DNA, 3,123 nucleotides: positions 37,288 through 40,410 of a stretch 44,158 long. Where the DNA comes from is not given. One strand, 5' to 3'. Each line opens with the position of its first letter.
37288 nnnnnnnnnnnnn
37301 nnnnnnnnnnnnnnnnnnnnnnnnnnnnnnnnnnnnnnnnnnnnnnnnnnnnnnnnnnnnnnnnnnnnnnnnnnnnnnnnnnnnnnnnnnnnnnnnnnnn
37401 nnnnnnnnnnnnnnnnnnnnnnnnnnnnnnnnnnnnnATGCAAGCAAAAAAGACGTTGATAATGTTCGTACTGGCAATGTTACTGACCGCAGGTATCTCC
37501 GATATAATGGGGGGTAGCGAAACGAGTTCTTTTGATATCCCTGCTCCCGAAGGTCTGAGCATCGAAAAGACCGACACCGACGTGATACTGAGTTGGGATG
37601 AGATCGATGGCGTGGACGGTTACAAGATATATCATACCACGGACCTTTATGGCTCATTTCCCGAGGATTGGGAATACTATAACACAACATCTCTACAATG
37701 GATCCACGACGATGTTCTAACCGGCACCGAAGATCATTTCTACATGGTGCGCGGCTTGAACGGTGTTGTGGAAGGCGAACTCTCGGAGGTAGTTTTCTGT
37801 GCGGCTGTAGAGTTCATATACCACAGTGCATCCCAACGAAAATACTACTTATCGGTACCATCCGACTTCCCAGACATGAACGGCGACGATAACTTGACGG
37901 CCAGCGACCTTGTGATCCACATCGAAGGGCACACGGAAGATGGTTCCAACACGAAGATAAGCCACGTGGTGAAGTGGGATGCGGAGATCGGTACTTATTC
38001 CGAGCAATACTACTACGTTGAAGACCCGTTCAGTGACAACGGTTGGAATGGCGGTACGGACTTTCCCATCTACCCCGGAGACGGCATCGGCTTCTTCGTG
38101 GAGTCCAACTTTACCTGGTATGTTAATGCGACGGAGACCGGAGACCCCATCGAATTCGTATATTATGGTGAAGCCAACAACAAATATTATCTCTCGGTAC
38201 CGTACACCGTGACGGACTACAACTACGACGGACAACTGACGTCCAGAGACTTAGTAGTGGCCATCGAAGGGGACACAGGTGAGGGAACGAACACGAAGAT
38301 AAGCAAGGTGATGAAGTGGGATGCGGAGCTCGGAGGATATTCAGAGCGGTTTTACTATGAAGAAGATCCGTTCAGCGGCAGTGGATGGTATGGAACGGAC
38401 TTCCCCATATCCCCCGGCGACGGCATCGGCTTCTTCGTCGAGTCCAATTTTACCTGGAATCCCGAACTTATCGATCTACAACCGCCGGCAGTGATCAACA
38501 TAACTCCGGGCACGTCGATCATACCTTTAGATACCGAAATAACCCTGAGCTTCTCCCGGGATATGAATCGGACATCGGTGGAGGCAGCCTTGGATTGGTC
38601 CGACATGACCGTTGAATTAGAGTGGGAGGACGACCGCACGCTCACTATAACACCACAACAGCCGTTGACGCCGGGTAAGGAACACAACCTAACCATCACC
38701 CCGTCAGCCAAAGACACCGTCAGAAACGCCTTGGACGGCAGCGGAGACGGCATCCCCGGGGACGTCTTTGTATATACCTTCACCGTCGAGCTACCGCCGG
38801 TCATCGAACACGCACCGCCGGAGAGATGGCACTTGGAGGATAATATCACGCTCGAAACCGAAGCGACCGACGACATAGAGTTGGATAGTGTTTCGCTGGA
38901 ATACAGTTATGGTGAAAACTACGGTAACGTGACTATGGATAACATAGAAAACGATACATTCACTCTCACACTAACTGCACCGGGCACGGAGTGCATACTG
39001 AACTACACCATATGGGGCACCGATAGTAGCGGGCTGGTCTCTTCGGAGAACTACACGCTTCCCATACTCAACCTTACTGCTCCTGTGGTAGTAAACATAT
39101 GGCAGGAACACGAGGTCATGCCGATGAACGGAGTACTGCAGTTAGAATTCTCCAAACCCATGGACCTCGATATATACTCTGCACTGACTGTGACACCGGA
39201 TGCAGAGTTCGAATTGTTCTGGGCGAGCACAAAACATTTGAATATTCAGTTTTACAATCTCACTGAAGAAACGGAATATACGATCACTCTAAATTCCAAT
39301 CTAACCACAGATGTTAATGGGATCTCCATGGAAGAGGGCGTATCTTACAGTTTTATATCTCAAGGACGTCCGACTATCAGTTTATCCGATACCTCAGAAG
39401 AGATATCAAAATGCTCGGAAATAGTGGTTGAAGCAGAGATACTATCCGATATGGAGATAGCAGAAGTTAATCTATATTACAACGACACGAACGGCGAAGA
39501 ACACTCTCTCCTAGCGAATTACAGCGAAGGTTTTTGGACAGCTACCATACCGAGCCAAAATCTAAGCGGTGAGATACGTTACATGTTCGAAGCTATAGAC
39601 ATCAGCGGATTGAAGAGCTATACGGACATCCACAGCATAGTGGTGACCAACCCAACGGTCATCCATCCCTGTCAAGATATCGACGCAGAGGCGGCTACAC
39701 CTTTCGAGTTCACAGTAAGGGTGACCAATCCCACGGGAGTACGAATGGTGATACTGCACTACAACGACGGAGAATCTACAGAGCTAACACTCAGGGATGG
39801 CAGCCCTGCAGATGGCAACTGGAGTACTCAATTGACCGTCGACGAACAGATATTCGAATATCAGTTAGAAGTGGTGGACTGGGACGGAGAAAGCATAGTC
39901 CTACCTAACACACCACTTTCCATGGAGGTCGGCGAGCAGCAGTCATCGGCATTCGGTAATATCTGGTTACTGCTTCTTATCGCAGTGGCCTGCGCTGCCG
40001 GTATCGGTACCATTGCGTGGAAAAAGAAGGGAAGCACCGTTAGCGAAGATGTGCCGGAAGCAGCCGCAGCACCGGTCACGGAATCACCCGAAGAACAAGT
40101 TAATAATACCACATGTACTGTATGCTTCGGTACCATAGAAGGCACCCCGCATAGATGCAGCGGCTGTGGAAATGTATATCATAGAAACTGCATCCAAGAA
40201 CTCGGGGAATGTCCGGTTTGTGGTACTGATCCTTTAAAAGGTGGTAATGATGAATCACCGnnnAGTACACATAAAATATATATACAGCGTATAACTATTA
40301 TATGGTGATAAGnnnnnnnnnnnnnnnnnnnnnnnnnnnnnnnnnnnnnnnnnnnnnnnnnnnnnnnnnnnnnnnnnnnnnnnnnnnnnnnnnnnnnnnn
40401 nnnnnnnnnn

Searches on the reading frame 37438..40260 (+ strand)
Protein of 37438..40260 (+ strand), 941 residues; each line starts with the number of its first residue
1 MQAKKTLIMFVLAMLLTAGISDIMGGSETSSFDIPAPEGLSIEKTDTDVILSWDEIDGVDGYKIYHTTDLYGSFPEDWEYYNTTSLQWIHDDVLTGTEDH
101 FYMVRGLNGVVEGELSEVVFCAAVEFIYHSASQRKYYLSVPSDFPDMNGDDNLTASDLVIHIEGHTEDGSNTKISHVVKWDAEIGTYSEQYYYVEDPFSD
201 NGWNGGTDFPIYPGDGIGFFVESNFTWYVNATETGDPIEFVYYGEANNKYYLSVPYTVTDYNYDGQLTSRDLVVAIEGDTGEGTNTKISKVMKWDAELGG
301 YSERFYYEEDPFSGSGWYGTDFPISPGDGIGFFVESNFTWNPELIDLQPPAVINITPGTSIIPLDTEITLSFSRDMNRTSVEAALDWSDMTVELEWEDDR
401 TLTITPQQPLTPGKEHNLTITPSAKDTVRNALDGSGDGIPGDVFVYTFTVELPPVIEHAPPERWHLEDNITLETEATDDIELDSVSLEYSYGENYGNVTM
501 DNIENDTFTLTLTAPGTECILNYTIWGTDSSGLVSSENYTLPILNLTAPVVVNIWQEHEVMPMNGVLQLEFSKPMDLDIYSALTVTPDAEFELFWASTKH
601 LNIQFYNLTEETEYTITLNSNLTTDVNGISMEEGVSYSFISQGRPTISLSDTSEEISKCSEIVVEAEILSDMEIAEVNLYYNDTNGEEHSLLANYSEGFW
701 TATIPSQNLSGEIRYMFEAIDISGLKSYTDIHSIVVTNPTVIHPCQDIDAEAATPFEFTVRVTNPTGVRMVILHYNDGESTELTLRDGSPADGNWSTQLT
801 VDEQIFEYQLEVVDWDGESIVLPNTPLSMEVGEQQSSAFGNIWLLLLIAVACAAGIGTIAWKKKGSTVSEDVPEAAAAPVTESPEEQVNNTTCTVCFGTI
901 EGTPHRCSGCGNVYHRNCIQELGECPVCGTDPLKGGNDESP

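Call 3: search_protein_families(library=pfam, proteins=[window:37438-40260:+], max_evalue=1)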
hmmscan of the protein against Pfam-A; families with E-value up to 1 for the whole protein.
window:37438-40260:+ (941 aa): 13 families
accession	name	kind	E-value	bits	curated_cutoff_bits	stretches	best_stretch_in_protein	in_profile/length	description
PF13205.12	Big_5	-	6.5e-16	59.4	23.6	2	348-448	3-103/105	Bacterial Ig-like domain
PF17957.7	Big_7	-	2.9e-05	25.1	24.1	1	646-710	2-62/70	Bacterial Ig domain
PF00041.27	fn3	-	0.0012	19.4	25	1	36-83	2-53/84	Fibronectin type III domain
PF02922.24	CBM_48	-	0.0068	17.2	22.4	1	675-724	25-73/83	Carbohydrate-binding module 48 (Isoamylase N-terminal domain)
PF13639.12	zf-RING_2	-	0.01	16.5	27.3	1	892-928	2-43/44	Ring finger domain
PF14446.12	Prok-RING_1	-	0.016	15.6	29.1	1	889-925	3-41/54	Prokaryotic RING finger family 1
PF01108.23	Tissue_fac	-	0.056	13.7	27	1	17-66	11-54/107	Tissue factor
PF13832.12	zf-HC5HC2H_2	-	0.067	13.8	27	1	880-921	46-87/109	PHD-zinc-finger like domain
PF14634.12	zf-RING_5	-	0.16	12.4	27.9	1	893-929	2-42/43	zinc-RING finger domain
PF00404.24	Dockerin_1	-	0.19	12.4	22.9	0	144-160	35-51/57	Dockerin type I domain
PF17120.11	zf-RING_16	-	0.24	11.5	27.4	1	889-926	3-45/57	RING/Ubox like zinc-binding domain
PF13901.12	RH_dom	-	0.28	11.5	28.1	1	903-929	174-202/206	Rubicon Homology Domain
PF13923.12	zf-C3HC4_2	-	0.48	10.7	27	1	893-928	2-40/40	Zinc finger, C3HC4 type (RING finger)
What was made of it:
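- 37531..37806 (+): Fn3-like domain upstream of the pair in protein B. Pfam fn3 E=0.0012 at aa 36-83, below the cut-off (call 3).
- Checked: An Fn3-like domain precedes the pair in both proteins: 32708-32977 in A and 37531-37806 in B. The Pfam fn3 hit in B has E=0.0012, below the cut-off (call 3).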

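Call 4: search_protein_families(library=ncbifam, proteins=[window:37438-40260:+], max_evalue=1)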
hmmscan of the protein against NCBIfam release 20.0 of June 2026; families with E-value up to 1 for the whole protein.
window:37438-40260:+ (941 aa): 2 families
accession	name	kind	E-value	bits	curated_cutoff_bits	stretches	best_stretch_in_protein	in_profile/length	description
NF038112.1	myxo_dep_M36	subfamily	0.0048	14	1500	1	433-819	1268-1554/1604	myxosortase-dependent M36 family metallopeptidase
NF041538.1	PEP_EDSA_1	subfamily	0.43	10.2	100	0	551-627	210-281/307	EDSAP-1 family PEP-CTERM protein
